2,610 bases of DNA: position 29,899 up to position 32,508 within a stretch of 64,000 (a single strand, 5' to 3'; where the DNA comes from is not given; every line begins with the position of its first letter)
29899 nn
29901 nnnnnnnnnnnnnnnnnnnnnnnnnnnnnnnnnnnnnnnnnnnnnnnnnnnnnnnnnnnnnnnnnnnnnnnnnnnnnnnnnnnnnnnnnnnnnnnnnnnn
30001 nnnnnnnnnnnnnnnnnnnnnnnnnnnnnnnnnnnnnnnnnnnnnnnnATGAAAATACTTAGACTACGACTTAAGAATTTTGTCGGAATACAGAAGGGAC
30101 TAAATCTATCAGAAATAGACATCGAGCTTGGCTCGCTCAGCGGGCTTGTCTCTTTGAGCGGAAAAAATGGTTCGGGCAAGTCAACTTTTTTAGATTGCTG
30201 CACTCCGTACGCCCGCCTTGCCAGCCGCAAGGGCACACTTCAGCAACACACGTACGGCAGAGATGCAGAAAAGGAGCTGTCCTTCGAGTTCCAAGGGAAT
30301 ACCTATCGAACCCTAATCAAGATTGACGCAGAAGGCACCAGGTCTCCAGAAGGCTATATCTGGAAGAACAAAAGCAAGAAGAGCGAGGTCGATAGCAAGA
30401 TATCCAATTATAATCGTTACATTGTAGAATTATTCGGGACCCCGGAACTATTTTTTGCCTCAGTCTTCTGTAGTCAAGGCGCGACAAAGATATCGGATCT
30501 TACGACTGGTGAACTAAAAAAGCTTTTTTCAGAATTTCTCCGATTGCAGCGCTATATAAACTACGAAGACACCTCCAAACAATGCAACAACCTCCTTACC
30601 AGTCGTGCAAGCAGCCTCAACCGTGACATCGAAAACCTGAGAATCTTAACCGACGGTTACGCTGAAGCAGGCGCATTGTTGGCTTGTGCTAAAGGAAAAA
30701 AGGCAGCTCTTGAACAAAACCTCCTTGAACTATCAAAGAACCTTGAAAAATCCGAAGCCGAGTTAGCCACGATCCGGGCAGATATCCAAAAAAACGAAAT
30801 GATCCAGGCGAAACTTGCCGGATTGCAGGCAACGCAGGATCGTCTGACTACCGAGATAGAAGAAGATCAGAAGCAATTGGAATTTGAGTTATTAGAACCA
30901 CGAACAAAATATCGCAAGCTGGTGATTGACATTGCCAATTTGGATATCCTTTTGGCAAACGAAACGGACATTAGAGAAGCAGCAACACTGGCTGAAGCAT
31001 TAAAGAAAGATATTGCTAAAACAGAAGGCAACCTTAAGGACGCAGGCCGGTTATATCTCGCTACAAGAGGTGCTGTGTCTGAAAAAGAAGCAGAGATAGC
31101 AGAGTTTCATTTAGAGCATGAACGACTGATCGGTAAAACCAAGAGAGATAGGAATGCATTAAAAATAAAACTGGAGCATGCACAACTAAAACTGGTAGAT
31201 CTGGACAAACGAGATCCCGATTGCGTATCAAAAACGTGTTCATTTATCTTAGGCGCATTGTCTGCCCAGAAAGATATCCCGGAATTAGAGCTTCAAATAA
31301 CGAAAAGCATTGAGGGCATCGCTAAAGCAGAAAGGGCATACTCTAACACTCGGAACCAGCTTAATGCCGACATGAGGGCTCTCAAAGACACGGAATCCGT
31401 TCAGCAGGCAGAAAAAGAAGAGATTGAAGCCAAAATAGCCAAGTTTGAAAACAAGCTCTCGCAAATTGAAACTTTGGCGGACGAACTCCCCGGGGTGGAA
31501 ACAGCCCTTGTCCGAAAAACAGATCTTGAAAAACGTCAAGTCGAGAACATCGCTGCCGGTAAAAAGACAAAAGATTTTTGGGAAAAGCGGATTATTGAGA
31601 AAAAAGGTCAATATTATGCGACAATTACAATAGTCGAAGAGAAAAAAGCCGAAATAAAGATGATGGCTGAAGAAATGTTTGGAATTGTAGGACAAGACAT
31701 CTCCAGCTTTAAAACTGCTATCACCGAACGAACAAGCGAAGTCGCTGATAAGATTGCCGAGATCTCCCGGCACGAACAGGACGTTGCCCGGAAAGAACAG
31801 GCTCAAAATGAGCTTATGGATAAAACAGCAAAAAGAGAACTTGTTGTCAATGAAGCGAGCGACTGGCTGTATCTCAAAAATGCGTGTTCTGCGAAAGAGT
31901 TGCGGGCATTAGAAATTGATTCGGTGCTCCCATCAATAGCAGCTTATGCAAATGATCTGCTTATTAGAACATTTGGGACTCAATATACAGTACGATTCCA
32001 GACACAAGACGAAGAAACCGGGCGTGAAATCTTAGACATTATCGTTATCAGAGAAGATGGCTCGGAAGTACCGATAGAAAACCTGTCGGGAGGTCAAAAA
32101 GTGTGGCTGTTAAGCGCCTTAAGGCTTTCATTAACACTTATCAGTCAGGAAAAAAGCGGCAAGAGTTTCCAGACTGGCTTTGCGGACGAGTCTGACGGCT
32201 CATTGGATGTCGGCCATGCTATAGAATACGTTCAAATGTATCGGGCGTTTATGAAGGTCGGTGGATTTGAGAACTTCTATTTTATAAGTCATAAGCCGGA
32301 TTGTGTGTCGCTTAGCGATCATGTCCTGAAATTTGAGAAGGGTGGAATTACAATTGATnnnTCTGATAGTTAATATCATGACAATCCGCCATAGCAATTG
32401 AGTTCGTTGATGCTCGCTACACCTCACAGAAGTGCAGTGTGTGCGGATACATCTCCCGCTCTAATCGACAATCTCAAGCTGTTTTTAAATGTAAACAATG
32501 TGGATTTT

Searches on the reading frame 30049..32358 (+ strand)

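Call 36: search_protein_families(library=pfam, proteins=[window:30049-32358:+], max_evalue=0.01)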
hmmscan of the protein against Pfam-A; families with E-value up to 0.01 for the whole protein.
window:30049-32358:+ (770 aa): 5 families
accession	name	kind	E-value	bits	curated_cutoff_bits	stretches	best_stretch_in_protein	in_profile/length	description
PF13476.12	AAA_23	-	2.7e-06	28.6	27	1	5-246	1-200/201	AAA domain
PF02463.25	SMC_N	-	1.3e-05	25.2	40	0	236-760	93-209/220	RecF/RecN/SMC N terminal domain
PF13555.12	AAA_29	-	0.001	19.2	27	1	31-50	22-41/61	P-loop containing region of AAA domain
PF13304.12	AAA_21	-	0.0031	18.1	27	0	36-122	4-115/304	AAA domain, putative AbiEii toxin, Type IV TA system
PF00005.33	ABC_tran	-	0.0074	17.3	25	0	33-64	13-42/137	ABC transporter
